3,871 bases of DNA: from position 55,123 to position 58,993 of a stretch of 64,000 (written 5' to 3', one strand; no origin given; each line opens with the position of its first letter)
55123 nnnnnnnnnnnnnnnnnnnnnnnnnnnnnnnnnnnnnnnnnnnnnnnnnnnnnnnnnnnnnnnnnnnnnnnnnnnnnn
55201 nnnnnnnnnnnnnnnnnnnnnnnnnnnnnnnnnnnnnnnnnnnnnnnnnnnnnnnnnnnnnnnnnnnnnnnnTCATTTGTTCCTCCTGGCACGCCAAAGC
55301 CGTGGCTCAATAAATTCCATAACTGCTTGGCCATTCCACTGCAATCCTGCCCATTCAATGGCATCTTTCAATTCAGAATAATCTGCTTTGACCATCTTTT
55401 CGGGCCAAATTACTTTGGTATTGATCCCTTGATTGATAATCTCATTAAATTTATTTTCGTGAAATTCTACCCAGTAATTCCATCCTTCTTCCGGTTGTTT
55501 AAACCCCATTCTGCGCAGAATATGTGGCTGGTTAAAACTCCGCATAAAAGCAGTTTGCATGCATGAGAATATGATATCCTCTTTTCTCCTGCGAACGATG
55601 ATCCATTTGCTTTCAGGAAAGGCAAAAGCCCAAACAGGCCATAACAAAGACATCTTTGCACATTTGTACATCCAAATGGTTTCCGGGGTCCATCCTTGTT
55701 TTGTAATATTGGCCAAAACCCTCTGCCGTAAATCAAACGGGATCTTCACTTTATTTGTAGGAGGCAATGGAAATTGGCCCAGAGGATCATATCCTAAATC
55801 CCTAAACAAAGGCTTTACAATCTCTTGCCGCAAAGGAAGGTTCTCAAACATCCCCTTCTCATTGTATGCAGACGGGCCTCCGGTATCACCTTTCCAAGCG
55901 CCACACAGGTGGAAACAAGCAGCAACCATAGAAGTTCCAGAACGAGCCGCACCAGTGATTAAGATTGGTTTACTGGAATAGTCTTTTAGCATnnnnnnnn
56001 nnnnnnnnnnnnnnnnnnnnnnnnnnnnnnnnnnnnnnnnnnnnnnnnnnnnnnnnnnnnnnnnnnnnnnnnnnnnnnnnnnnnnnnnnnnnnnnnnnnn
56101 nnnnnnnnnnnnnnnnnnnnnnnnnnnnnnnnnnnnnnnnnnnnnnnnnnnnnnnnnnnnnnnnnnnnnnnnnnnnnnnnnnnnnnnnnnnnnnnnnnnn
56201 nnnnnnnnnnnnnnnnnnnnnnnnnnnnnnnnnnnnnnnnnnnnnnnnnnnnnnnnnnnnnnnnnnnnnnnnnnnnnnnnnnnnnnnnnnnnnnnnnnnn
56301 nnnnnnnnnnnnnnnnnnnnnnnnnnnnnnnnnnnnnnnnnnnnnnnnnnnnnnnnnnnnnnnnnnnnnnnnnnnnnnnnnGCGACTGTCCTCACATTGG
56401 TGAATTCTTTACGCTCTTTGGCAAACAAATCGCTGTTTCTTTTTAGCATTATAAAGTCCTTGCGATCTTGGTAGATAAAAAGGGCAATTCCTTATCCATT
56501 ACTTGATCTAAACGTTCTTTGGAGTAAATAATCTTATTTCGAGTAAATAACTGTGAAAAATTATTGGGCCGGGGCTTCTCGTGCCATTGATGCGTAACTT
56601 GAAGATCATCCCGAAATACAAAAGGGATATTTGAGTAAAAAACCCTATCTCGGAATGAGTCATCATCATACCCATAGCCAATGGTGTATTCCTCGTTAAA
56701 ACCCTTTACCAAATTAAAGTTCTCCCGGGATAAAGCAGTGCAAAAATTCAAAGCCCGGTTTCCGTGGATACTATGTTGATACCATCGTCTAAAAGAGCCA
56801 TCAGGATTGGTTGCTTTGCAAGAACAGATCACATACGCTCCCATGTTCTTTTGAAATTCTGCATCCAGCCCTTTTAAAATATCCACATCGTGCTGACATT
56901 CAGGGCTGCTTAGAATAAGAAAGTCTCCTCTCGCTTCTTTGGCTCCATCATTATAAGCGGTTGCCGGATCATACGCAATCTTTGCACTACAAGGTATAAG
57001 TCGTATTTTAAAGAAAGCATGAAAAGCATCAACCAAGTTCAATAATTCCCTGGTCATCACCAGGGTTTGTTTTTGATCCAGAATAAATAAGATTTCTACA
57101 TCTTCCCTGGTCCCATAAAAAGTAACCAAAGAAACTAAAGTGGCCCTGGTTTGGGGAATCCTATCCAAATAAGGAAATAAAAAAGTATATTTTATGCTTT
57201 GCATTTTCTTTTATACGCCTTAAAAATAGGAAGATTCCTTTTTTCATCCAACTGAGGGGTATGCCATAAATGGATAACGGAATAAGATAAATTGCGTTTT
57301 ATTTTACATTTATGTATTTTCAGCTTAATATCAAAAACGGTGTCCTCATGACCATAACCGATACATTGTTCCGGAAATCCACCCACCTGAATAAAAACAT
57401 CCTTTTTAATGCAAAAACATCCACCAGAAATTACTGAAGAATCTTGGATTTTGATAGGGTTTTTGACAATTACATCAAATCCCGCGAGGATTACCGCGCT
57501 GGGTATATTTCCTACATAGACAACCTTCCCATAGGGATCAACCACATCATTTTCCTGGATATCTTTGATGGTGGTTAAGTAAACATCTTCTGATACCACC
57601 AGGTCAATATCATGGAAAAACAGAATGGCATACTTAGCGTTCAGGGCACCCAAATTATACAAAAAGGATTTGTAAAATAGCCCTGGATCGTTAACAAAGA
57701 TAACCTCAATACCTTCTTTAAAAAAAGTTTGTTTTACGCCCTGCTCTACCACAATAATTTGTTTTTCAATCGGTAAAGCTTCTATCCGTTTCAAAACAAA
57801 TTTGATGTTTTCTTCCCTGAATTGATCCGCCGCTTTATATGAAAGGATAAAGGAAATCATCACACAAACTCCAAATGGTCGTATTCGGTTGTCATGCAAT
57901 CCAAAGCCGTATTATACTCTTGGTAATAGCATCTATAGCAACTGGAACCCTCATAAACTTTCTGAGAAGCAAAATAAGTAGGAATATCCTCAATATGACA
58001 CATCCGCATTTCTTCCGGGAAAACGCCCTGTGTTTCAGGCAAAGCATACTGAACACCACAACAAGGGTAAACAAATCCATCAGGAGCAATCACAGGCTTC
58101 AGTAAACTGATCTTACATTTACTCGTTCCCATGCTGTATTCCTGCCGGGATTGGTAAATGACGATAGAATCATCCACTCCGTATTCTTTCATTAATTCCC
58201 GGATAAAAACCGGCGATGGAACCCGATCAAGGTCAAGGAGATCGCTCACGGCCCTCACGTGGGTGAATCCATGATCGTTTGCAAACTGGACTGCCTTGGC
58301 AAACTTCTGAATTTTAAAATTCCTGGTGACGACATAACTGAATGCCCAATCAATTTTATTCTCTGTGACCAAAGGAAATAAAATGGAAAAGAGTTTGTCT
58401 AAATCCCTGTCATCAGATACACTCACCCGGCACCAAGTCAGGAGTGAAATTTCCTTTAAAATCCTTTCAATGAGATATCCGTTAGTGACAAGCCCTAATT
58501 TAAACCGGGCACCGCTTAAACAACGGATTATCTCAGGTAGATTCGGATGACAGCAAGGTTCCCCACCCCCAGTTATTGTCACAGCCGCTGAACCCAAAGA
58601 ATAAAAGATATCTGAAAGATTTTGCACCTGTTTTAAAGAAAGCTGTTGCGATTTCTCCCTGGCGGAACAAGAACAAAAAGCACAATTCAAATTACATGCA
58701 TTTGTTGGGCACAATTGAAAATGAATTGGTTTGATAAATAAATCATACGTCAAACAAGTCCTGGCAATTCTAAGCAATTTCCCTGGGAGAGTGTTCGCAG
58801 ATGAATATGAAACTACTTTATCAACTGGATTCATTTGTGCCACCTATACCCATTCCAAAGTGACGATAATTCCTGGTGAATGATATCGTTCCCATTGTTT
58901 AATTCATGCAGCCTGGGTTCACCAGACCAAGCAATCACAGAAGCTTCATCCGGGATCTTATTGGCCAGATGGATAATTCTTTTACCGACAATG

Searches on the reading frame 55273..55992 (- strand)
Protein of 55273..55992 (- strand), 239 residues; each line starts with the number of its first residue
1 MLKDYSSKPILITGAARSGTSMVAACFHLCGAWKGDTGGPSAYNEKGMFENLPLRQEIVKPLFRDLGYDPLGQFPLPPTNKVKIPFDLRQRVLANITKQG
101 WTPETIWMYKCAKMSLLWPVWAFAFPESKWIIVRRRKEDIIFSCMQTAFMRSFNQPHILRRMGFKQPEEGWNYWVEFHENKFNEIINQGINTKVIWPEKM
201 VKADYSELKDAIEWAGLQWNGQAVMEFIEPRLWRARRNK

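Call 94: search_protein_families(library=pfam, proteins=[window:55273-55992:-], max_evalue=1)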
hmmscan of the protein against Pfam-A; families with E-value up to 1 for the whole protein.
window:55273-55992:- (239 aa): 2 families
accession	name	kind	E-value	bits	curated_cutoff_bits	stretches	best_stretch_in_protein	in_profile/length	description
PF13469.12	Sulfotransfer_3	-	0.00011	22.9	27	1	9-220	1-215/216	Sulfotransferase family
PF17784.7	Sulfotransfer_4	-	0.63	10.3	22.8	1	115-189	78-151/215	Sulfotransferase domain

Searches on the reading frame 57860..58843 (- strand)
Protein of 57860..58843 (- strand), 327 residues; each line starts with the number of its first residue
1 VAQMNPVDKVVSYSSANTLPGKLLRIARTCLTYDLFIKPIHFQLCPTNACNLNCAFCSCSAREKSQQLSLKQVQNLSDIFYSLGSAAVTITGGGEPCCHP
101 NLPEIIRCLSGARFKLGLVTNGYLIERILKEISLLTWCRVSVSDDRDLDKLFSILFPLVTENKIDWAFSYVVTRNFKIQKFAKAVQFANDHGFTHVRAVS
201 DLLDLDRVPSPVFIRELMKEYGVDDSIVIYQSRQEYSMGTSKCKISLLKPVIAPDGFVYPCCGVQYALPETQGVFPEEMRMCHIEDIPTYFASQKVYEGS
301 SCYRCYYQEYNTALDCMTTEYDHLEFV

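Call 9: search_protein_families(library=phrogs, proteins=[window:57860-58843:-], max_evalue=0.00001)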
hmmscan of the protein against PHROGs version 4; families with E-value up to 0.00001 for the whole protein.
window:57860-58843:- (327 aa): 1 family
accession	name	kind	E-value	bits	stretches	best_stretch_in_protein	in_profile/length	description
phrog_13987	-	other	2e-06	28.3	1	42-128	17-106/274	radical SAM domain-containing protein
